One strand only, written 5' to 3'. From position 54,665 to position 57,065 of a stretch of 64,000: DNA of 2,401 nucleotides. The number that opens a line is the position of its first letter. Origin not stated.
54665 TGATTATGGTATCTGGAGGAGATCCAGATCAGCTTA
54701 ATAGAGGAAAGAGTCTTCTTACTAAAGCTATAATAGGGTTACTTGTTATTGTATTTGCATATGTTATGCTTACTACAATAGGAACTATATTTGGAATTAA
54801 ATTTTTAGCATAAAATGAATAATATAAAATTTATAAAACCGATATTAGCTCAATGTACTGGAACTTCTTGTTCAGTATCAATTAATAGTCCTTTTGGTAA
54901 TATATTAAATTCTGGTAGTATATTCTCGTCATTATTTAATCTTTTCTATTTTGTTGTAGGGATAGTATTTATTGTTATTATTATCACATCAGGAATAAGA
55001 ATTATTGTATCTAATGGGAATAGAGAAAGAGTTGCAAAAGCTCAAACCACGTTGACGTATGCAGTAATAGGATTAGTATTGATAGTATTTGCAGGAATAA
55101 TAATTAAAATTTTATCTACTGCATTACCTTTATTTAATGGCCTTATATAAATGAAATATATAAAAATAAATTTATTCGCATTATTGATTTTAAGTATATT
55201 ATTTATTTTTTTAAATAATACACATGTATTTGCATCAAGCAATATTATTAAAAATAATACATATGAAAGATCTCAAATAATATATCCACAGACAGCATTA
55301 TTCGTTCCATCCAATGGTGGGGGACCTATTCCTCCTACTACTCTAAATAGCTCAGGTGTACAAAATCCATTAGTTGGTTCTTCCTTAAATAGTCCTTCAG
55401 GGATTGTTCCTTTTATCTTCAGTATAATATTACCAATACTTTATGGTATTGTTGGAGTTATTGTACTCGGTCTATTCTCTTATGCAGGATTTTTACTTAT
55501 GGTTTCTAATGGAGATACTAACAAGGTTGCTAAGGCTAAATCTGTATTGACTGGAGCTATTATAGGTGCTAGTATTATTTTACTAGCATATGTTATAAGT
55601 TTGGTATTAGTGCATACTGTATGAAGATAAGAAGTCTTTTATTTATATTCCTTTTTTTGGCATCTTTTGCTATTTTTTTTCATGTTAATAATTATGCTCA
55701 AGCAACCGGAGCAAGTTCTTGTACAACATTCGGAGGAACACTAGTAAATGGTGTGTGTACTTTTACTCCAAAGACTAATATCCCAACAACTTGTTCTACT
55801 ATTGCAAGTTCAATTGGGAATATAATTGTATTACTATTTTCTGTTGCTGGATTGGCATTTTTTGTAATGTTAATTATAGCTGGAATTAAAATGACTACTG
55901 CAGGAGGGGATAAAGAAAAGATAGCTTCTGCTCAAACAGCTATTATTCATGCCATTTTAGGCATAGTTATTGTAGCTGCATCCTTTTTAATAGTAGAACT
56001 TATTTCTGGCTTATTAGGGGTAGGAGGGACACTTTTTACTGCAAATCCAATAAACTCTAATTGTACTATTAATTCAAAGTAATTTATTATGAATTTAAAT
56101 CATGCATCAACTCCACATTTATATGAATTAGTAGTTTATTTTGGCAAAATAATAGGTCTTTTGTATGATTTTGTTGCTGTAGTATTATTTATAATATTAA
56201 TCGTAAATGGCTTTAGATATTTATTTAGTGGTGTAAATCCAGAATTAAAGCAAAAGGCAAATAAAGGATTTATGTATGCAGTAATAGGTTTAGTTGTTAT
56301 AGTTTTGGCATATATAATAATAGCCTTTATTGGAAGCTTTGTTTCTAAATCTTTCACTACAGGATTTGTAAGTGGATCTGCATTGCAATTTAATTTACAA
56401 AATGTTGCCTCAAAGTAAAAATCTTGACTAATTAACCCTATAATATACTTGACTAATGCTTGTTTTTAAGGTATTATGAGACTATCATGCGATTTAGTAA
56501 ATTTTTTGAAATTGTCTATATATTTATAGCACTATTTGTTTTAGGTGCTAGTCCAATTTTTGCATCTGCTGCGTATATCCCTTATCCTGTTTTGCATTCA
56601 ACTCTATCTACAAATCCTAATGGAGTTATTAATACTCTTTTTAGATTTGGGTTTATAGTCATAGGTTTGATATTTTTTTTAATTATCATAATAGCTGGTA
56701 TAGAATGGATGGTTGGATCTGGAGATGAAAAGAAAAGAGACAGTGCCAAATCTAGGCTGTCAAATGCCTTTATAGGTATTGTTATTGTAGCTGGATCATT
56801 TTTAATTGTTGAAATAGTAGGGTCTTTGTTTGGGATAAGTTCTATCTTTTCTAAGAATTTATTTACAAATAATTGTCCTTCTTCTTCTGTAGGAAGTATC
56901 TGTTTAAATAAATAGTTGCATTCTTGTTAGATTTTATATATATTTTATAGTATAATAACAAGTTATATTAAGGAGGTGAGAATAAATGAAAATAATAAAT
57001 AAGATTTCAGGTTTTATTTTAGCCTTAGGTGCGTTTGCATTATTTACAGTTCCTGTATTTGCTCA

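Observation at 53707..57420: Array of seven VirB2/TrbC-like pilin paralogs with hypervariable N-terminal ectodomains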

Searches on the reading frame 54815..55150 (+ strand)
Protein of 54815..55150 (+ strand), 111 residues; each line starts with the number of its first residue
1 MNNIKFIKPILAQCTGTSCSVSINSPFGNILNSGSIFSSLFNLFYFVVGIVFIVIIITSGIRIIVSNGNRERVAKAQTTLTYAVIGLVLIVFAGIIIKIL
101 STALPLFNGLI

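Call 3: search_protein_families(library=pfam, proteins=[window:54815-55150:+], max_evalue=1)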
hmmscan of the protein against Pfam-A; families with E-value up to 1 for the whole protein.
window:54815-55150:+ (111 aa): 5 families
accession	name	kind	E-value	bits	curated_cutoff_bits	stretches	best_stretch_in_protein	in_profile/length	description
PF18895.5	T4SS_pilin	-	1.5e-09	38.3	26.6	1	36-100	8-71/71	Type IV secretion system pilin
PF12442.13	DUF3681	-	0.014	16.3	24.3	1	23-92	26-91/96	Protein of unknown function (DUF3681)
PF11309.13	DUF3112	-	0.35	10.7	23.3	1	35-104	7-75/217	Protein of unknown function (DUF3112)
PF20136.4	DUF6526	-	0.67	10.4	23.7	1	42-91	14-62/145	Family of unknown function (DUF6526)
PF01529.25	DHHC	-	0.75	10.3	28.7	1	41-97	51-113/133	DHHC palmitoyltransferase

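Call 4: search_protein_families(library=ncbifam, proteins=[window:54815-55150:+], max_evalue=1)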
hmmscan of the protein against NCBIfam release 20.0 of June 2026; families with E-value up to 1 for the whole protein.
window:54815-55150:+ (111 aa): 7 families
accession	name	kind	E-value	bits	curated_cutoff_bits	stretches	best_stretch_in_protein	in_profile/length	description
NF045849.1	ICE_MMCAP2_0565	equivalog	0.00032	20.3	40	1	35-101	11-77/80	Mbov_0395 family pilin-like conjugal transfer protein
NF009523.0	PRK12884.1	equivalog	0.0011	18.3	269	1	37-93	220-274/279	prenyltransferase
NF042915.1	MAB_1171c_fam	subfamily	0.0028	16.7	100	1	43-107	135-198/362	MAB_1171c family putative transporter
NF033891.1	surf_exc_IncI1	exception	0.055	12.9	100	1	37-97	10-68/210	plasmid IncI1-type surface exclusion protein ExcA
NF008480.0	PRK11380.1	equivalog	0.079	12.3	386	1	43-95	45-94/353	hypothetical protein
NF045987.1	SPE_1075_fam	subfamily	0.12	11.5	125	1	6-104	164-263/268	SPE_1075/MLC_0560 family membrane protein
NF045993.1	MAG0130_MAG3770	subfamily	0.29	11.1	85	1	41-104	19-80/140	MAG0130/MAG3770 family membrane protein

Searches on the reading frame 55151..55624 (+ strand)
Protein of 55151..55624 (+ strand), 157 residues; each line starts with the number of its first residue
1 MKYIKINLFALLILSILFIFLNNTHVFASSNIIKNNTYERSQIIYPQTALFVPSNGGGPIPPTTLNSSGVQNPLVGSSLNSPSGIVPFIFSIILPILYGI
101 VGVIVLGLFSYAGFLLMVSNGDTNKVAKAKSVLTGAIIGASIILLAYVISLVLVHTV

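Call 3: search_protein_families(library=pfam, proteins=[window:55151-55624:+], max_evalue=1)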
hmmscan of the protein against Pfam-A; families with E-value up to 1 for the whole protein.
window:55151-55624:+ (157 aa): 1 family
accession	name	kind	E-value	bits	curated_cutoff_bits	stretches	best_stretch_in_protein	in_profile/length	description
PF18895.5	T4SS_pilin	-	0.00012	22.5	26.6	1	96-150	15-68/71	Type IV secretion system pilin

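Call 4: search_protein_families(library=ncbifam, proteins=[window:55151-55624:+], max_evalue=1)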
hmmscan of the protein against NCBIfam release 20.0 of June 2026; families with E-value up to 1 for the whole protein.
window:55151-55624:+ (157 aa): 1 family
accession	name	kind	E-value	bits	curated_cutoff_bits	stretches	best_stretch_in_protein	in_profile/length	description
NF045849.1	ICE_MMCAP2_0565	equivalog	5.7e-05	22.7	40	1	90-154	13-77/80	Mbov_0395 family pilin-like conjugal transfer protein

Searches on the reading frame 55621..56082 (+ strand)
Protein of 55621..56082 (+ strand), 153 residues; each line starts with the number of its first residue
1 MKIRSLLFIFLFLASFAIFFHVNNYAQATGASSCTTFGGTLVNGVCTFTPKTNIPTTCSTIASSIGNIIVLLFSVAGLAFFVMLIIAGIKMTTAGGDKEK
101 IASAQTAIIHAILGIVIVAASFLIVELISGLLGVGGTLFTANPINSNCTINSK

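Call 3: search_protein_families(library=pfam, proteins=[window:55621-56082:+], max_evalue=1)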
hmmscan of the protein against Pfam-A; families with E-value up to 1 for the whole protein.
window:55621-56082:+ (153 aa): 2 families
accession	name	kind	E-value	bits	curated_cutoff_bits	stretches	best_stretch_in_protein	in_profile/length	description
PF18895.5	T4SS_pilin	-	6.3e-09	36.2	26.6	1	60-128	4-71/71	Type IV secretion system pilin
PF19297.4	QcrA_N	-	0.32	10.8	27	1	68-127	58-117/222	QcrA subunit N-terminal region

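Call 4: search_protein_families(library=ncbifam, proteins=[window:55621-56082:+], max_evalue=1)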
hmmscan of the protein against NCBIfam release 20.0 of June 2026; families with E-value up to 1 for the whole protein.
window:55621-56082:+ (153 aa): 4 families
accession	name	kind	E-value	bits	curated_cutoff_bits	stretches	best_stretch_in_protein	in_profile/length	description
NF045849.1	ICE_MMCAP2_0565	equivalog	0.00041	20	40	1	61-130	8-78/80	Mbov_0395 family pilin-like conjugal transfer protein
NF004428.0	PRK05771.2-1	equivalog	0.0082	14.3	766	1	57-146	474-564/680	V-type ATP synthase subunit I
NF040944.1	MYPE2350_fam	equivalog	0.012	16.1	50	1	60-119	51-110/128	MYPE2350 family membrane protein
NF010532.0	PRK13922.9-3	equivalog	0.071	12.2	243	1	5-44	14-53/280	rod shape-determining protein MreC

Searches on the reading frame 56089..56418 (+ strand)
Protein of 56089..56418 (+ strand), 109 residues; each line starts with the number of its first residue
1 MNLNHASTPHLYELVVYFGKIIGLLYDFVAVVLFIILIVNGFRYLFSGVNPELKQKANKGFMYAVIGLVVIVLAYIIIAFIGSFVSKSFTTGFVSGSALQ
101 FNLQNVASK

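Call 3: search_protein_families(library=pfam, proteins=[window:56089-56418:+], max_evalue=1)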
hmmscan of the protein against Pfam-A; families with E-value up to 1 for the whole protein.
window:56089-56418:+ (109 aa): 7 families
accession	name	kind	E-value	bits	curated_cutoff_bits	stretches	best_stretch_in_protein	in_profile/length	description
PF18895.5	T4SS_pilin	-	4.3e-09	36.8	26.6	1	28-81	19-71/71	Type IV secretion system pilin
PF12698.13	ABC2_membrane_3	-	0.17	11.4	31.6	1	16-98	206-277/347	ABC-2 family transporter protein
PF14937.11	DUF4500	-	0.18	12.2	27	1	45-77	19-51/81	Domain of unknown function (DUF4500)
PF19607.4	DUF6112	-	0.19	12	25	1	19-82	17-79/88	Family of unknown function (DUF6112)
PF04956.18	TrbC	-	0.23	12.1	27.9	1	19-80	42-97/98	TrbC/VIRB2 pilin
PF20088.4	DUF6480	-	0.51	10.7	25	1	50-80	40-73/78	Family of unknown function (DUF6480)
PF25266.1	DUF7865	-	0.84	10.1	27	0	5-41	45-81/132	Domain of unknown function (DUF7865)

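Call 4: search_protein_families(library=ncbifam, proteins=[window:56089-56418:+], max_evalue=1)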
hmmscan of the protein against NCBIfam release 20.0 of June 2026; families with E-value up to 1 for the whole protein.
window:56089-56418:+ (109 aa): 4 families
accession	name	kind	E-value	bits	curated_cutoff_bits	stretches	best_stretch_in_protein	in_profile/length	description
NF045849.1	ICE_MMCAP2_0565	equivalog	1.4e-06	27.9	40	1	12-81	7-76/80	Mbov_0395 family pilin-like conjugal transfer protein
TIGR04178.1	exo_archaeo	signature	0.0058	16.9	23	1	28-85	37-95/97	exosortase/archaeosortase family protein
TIGR01473.1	cyoE_ctaB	equivalog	0.0094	15.8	210.3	1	14-77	219-279/281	heme o synthase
NF033218.1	anchor_AmaP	equivalog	0.062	13.1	55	1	18-87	4-73/166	alkaline shock response membrane anchor protein AmaP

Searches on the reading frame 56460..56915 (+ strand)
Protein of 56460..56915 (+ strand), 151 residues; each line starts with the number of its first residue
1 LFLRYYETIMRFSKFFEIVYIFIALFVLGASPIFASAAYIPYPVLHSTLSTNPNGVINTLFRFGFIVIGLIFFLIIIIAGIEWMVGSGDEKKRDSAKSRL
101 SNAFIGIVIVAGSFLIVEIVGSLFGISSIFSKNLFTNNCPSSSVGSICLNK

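Call 3: search_protein_families(library=pfam, proteins=[window:56460-56915:+], max_evalue=1)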
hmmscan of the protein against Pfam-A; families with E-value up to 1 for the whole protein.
window:56460-56915:+ (151 aa): 4 families
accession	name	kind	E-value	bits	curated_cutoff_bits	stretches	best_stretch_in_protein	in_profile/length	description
PF18895.5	T4SS_pilin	-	1.7e-10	41.3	26.6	1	51-117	3-68/71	Type IV secretion system pilin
PF04956.18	TrbC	-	0.00024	21.7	27.9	1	18-117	13-95/98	TrbC/VIRB2 pilin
PF19607.4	DUF6112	-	0.0099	16.1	25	1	56-113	19-73/88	Family of unknown function (DUF6112)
PF10999.13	DUF2839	-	0.22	12.4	22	1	91-125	31-65/67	Protein of unknown function (DUF2839)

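Call 4: search_protein_families(library=ncbifam, proteins=[window:56460-56915:+], max_evalue=1)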
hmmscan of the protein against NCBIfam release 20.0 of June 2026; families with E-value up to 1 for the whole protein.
window:56460-56915:+ (151 aa): 2 families
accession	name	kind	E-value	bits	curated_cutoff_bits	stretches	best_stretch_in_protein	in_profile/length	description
NF045849.1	ICE_MMCAP2_0565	equivalog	1e-06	28.3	40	1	55-120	8-76/80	Mbov_0395 family pilin-like conjugal transfer protein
NF006283.1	PRK08455.1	equivalog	0.03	13.9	187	1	65-98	21-54/182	flagellar basal body-associated protein FliL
